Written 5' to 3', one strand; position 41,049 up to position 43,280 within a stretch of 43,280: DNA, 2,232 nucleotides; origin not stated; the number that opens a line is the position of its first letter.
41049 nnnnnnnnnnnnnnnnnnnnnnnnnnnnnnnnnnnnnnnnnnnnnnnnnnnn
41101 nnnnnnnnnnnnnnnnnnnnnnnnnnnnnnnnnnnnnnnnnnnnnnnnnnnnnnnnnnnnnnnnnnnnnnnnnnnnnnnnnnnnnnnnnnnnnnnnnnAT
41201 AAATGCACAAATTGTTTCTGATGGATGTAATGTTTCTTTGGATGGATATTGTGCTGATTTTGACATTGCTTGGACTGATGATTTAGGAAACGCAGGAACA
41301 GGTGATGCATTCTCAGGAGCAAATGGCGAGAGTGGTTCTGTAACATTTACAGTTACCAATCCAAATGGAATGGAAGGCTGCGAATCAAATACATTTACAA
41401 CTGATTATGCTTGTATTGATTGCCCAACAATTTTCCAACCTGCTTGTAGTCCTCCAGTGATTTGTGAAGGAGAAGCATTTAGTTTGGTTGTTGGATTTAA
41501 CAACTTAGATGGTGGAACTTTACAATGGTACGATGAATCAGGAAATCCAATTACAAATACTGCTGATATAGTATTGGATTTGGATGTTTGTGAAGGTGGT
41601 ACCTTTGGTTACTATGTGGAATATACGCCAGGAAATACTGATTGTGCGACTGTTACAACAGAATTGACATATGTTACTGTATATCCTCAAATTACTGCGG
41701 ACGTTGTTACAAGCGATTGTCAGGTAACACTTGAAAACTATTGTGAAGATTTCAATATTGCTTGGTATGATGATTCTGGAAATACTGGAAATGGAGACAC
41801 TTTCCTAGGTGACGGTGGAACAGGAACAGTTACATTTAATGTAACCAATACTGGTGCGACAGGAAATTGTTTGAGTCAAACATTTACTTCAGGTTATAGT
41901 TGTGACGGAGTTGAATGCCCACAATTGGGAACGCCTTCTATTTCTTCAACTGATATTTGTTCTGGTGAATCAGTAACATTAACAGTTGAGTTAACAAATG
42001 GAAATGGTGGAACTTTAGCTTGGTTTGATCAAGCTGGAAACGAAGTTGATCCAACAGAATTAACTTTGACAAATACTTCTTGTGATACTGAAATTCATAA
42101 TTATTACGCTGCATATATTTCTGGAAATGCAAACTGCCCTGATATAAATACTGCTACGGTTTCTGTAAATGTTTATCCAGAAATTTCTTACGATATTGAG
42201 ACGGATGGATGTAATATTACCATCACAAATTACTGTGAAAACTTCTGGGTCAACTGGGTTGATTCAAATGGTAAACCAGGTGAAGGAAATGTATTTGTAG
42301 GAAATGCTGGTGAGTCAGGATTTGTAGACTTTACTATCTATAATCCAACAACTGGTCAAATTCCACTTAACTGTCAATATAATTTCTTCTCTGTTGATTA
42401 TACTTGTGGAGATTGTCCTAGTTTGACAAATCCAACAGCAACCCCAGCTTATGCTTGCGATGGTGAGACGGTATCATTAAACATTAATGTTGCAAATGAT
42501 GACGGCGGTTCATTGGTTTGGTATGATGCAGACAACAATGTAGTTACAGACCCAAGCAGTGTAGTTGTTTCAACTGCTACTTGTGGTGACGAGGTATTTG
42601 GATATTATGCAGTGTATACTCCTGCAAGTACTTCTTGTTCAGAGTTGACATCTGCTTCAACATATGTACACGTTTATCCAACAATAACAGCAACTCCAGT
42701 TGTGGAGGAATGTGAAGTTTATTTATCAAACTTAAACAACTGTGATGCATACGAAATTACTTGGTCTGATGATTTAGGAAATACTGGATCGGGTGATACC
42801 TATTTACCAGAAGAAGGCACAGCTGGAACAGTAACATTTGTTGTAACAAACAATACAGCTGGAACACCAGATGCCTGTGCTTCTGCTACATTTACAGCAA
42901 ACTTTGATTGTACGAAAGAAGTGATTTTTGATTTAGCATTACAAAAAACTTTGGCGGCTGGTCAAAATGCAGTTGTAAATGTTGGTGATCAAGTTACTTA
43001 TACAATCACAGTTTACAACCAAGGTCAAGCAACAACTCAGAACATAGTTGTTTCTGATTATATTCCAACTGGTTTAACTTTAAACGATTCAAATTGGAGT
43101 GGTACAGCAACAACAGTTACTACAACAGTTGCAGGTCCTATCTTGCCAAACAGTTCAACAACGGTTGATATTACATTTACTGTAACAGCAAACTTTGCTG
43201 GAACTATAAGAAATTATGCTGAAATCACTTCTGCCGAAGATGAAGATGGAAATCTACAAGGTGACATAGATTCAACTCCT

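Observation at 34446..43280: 8.8-kb open reading frame missing from the ORF track: the 5' part of a giant surface protein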

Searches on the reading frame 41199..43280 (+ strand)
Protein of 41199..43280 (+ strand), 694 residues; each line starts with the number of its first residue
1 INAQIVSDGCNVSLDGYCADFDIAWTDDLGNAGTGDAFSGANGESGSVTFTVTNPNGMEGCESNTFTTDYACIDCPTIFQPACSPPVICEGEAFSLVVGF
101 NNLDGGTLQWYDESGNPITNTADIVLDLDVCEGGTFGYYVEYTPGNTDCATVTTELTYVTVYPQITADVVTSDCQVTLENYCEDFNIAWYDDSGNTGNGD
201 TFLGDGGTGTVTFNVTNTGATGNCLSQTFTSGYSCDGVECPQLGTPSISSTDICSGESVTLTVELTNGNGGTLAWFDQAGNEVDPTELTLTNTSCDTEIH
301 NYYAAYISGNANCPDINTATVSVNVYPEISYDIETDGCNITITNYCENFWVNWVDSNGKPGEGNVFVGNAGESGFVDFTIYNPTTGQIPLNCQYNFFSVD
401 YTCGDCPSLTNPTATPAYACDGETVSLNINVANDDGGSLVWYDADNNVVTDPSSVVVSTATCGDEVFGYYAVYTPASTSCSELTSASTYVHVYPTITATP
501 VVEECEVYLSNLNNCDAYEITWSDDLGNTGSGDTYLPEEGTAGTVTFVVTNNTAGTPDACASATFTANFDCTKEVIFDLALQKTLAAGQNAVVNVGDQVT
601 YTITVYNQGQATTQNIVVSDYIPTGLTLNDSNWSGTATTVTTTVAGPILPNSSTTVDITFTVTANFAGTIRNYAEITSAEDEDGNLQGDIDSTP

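Call 9: find_related_loci(query=window:41199-43280:+, collection=genome_contigs, flank=10000)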
Query window:41199-43280:+ (694 aa) in genome_contigs; peptide patterns used: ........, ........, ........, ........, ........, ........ (x = any residue, [..] = any of these).
141 stretches matched a pattern; 1 encode a relative of the query (tblastn E <= 1e-3); 1 distinct loci.
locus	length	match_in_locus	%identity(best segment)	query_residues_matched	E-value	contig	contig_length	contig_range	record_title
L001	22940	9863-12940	59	1-694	0e+0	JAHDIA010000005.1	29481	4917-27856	MAG: Chitinophagales bacterium isolate MAG-82 RZ_4387, whole genome shotgun sequence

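Call 37: find_related_loci(query=window:41199-43280:+, collection=metagenome_contigs, flank=10000)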
Query window:41199-43280:+ (694 aa) in metagenome_contigs; peptide patterns used: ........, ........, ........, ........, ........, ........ (x = any residue, [..] = any of these).
236 stretches matched a pattern; 1 encode a relative of the query (tblastn E <= 1e-3); 1 distinct loci.
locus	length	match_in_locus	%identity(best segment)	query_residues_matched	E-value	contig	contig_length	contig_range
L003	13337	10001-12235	43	1-575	9e-151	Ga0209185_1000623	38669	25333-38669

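Call 41: search_protein_families(library=pfam, proteins=[L001:19257-20207:+, L001:17651-19150:+, L001:2031-2654:-, L001:671-2140:-], max_evalue=0.001)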
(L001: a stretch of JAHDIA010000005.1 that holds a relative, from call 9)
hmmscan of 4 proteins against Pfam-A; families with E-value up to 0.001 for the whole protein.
L001:19257-20207:+ (317 aa): 1 family
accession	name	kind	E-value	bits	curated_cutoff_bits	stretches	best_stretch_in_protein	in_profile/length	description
PF11751.14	PorP_SprF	-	1.9e-64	218.3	22.3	1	21-302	1-272/273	Type IX secretion system membrane protein PorP/SprF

L001:17651-19150:+ (500 aa): 4 families
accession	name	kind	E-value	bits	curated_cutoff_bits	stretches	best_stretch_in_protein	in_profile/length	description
PF17963.7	Big_9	-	5.9e-35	120.5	23.6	2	217-304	1-89/89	Bacterial Ig domain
PF13585.12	CHU_C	-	3.1e-20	72.5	27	1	407-497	2-85/86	CHU_C Type IX secretion signal domain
PF17892.7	Cadherin_5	-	4.3e-20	71.8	26.5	2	217-305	2-97/98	Cadherin-like domain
PF17803.7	Cadherin_4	-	5.3e-13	49.7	25.1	1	209-273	3-71/71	Bacterial cadherin-like domain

L001:2031-2654:- (208 aa): 2 families
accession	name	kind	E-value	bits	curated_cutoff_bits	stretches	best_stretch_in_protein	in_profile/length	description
PF00440.29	TetR_N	-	1.3e-10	41.3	24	1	7-50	1-44/47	Bacterial regulatory proteins, tetR family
PF13022.12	HTH_Tnp_1_2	-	0.00027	21.5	27.9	1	9-87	13-82/122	Helix-turn-helix of insertion element transposase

L001:671-2140:- (490 aa): 1 family
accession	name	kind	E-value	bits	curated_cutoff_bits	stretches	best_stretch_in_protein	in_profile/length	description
PF02321.23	OEP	-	9.8e-52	175.9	22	2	309-488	12-187/187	Outer membrane efflux protein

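Call 62: search_protein_families(library=pfam, proteins=[L001:21069-22136:-, L001:22252-22890:-], max_evalue=0.01)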
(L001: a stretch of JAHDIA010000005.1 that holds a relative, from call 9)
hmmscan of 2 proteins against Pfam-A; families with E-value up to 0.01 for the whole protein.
L001:21069-22136:- (356 aa): 1 family
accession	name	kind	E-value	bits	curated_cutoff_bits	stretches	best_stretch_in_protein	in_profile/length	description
PF00226.36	DnaJ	-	0.0027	18.2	27.8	1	196-232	18-51/63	DnaJ domain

L001:22252-22890:- (213 aa): 0 families

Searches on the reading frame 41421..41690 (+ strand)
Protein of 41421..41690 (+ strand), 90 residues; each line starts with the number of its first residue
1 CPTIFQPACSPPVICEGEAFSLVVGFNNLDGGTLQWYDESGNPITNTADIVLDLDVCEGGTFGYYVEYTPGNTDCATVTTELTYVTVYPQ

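Call 17: search_protein_families(library=pfam, proteins=[window:41421-41690:+], max_evalue=10)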
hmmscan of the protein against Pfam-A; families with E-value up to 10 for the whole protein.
seq(90 aa): 1 family
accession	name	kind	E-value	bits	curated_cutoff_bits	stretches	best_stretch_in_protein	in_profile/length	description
PF14699.12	hGDE_N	-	0.00048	20.6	22.1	1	46-90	42-88/92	N-terminal domain from the human glycogen debranching enzyme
